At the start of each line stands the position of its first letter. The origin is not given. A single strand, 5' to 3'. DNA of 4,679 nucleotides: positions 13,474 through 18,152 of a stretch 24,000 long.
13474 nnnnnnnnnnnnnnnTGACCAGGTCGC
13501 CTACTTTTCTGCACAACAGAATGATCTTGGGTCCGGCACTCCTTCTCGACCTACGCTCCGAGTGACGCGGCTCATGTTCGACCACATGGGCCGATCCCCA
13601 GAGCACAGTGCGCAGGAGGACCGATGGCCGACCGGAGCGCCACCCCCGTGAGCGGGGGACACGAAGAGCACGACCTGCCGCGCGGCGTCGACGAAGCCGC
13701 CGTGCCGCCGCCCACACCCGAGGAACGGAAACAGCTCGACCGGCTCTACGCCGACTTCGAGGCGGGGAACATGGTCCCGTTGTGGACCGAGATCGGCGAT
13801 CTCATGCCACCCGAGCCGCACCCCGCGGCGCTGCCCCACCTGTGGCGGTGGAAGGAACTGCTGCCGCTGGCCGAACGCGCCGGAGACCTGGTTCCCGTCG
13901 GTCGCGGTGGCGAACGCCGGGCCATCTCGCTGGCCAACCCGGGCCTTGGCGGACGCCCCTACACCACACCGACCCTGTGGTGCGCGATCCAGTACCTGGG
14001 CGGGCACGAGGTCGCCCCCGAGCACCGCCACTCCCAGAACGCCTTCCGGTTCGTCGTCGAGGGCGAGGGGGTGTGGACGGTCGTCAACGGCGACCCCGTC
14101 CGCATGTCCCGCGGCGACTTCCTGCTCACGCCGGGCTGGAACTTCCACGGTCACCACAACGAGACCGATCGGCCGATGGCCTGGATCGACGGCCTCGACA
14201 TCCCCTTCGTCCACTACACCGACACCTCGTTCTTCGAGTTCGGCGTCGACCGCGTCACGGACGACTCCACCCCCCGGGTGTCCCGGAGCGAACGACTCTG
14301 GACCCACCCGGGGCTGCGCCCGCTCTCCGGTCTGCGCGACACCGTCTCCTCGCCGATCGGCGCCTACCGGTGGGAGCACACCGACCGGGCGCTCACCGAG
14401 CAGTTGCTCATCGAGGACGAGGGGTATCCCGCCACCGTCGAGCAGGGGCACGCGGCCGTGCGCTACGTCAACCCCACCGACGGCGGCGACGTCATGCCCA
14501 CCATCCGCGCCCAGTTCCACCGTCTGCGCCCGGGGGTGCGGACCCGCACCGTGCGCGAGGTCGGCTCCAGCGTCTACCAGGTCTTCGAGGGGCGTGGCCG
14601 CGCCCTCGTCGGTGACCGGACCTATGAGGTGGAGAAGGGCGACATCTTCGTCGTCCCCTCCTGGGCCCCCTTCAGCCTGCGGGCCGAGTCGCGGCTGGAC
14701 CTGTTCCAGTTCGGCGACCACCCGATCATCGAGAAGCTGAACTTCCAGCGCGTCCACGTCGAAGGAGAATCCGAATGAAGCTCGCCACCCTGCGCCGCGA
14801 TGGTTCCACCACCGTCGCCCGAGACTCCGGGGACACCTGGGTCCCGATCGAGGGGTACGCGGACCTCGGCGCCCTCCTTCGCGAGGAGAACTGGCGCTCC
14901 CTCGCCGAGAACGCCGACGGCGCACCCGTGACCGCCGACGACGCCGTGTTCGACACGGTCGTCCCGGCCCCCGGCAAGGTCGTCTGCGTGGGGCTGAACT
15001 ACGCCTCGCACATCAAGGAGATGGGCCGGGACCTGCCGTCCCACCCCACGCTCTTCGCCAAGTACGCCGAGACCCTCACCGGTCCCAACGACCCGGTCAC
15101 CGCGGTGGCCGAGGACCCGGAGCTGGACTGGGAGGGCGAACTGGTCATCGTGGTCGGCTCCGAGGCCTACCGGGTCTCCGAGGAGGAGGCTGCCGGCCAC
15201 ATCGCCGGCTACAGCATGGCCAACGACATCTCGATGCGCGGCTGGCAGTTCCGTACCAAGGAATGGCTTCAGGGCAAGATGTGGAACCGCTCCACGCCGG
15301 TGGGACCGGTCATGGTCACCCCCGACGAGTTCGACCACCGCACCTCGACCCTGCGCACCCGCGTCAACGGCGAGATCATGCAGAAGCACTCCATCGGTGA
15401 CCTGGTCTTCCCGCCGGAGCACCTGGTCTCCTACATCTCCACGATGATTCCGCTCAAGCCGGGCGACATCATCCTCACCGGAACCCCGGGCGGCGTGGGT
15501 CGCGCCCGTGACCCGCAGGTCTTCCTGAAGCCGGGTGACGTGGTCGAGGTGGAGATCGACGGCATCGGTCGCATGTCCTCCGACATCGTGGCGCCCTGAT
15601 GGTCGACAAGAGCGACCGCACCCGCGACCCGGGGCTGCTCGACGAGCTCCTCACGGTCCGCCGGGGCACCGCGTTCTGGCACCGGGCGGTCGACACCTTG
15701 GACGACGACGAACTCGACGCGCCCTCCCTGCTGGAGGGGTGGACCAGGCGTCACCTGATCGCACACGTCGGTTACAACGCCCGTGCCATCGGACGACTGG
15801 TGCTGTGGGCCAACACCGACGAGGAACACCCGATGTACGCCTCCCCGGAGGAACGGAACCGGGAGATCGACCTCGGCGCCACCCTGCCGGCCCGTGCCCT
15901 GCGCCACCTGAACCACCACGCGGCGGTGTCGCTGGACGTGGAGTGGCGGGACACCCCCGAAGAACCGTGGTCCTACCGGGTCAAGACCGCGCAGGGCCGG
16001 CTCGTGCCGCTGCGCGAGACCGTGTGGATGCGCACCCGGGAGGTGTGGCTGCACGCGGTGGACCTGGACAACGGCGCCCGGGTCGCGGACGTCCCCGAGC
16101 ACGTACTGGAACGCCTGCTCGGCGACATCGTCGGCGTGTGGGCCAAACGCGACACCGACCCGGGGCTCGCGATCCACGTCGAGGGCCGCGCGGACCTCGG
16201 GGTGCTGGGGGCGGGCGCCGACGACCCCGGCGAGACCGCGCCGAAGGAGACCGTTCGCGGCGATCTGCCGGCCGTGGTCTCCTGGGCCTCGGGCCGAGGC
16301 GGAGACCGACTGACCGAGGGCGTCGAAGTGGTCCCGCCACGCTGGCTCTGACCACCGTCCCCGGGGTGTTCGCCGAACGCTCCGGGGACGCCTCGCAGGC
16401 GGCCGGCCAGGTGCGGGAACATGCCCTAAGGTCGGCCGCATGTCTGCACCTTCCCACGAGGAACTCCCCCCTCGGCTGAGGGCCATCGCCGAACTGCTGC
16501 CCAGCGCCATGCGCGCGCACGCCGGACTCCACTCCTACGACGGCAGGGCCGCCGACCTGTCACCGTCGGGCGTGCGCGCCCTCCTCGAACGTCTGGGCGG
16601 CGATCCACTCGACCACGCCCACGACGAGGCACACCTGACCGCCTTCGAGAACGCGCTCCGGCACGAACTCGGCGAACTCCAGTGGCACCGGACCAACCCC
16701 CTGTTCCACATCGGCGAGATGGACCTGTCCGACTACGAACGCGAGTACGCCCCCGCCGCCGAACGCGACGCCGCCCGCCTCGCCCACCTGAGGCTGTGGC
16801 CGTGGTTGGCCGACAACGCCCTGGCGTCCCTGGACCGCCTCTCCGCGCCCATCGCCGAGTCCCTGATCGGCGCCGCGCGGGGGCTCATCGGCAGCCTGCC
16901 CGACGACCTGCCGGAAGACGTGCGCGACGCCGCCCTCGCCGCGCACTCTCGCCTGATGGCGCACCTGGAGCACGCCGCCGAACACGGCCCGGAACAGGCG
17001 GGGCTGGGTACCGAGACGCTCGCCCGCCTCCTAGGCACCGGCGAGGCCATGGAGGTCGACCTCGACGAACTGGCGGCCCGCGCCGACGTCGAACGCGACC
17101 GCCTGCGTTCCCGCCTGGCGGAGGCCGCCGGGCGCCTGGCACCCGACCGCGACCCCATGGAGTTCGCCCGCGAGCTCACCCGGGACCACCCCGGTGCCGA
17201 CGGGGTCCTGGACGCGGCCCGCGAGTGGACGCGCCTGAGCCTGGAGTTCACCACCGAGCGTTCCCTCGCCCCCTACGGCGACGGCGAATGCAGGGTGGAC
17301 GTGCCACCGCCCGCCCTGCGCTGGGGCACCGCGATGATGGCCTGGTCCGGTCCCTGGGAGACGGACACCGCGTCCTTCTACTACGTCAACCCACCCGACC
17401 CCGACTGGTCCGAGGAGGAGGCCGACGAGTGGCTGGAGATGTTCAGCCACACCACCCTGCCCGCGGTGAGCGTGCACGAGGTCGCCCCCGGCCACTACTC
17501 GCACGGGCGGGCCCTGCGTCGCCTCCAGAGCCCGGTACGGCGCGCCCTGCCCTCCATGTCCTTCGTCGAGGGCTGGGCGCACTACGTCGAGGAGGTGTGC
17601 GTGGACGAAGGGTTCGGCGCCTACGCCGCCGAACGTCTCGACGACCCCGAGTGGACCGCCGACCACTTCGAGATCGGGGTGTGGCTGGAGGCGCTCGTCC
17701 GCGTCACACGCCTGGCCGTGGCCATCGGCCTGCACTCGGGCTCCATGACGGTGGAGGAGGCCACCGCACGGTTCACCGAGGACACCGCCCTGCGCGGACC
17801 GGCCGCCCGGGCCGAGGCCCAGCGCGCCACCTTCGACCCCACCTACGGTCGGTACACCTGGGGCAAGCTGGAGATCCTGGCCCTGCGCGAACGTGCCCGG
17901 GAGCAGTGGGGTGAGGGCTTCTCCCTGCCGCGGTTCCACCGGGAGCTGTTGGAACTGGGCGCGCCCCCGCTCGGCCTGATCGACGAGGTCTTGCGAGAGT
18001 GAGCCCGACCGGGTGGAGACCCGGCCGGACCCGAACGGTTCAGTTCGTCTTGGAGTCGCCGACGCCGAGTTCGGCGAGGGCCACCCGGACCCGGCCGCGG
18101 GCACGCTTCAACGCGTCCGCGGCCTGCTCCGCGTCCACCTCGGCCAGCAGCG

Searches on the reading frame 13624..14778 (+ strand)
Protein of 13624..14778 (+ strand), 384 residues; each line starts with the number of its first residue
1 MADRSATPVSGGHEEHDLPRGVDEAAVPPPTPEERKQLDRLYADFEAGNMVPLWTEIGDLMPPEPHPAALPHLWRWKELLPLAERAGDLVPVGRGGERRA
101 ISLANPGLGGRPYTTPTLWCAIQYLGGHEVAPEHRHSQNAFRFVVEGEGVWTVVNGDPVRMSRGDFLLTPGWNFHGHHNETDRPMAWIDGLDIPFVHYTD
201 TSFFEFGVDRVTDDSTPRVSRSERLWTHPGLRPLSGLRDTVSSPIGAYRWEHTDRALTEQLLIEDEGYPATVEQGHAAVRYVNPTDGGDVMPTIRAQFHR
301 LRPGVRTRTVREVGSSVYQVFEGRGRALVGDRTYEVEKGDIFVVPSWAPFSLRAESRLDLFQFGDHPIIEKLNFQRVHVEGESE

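Call 44: search_protein_families(library=pfam, proteins=[window:13624-14778:+], max_evalue=0.00001)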
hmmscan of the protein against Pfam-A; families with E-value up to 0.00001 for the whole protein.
window:13624-14778:+ (384 aa): 2 families
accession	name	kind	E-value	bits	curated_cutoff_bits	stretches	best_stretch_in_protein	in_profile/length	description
PF07883.17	Cupin_2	-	1.3e-25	89.3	27.2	1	126-189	7-68/70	Cupin domain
PF02311.25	AraC_binding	-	4.3e-08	33.4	21.1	0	317-359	26-68/135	AraC-like ligand binding domain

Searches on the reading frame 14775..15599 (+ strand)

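Call 44: search_protein_families(library=pfam, proteins=[window:14775-15599:+], max_evalue=0.00001)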
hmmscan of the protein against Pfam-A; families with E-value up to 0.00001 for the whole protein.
window:14775-15599:+ (274 aa): 1 family
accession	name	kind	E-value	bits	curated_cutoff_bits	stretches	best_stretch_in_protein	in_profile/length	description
PF01557.24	FAA_hydrolase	-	6e-65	219.3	23.9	1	68-271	1-213/214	Fumarylacetoacetate (FAA) hydrolase C-terminal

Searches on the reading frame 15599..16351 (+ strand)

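Call 44: search_protein_families(library=pfam, proteins=[window:15599-16351:+], max_evalue=0.00001)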
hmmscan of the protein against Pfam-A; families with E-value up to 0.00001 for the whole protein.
window:15599-16351:+ (250 aa): 2 families
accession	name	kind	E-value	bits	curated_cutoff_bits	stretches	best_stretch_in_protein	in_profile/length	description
PF11716.13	MDMPI_N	-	3e-25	90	24.2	1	20-156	1-139/140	Mycothiol maleylpyruvate isomerase N-terminal domain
PF07398.16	MDMPI_C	-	9.5e-06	26.7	29.5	1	164-244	1-83/90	MDMPI C-terminal domain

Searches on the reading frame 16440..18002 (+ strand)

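Call 44: search_protein_families(library=pfam, proteins=[window:16440-18002:+], max_evalue=0.00001)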
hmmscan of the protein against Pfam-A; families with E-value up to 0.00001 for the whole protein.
window:16440-18002:+ (520 aa): 1 family
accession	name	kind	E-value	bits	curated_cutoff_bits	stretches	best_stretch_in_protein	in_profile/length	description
PF05960.17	DUF885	-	5.3e-50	172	32.4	1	34-517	13-531/532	Bacterial protein of unknown function (DUF885)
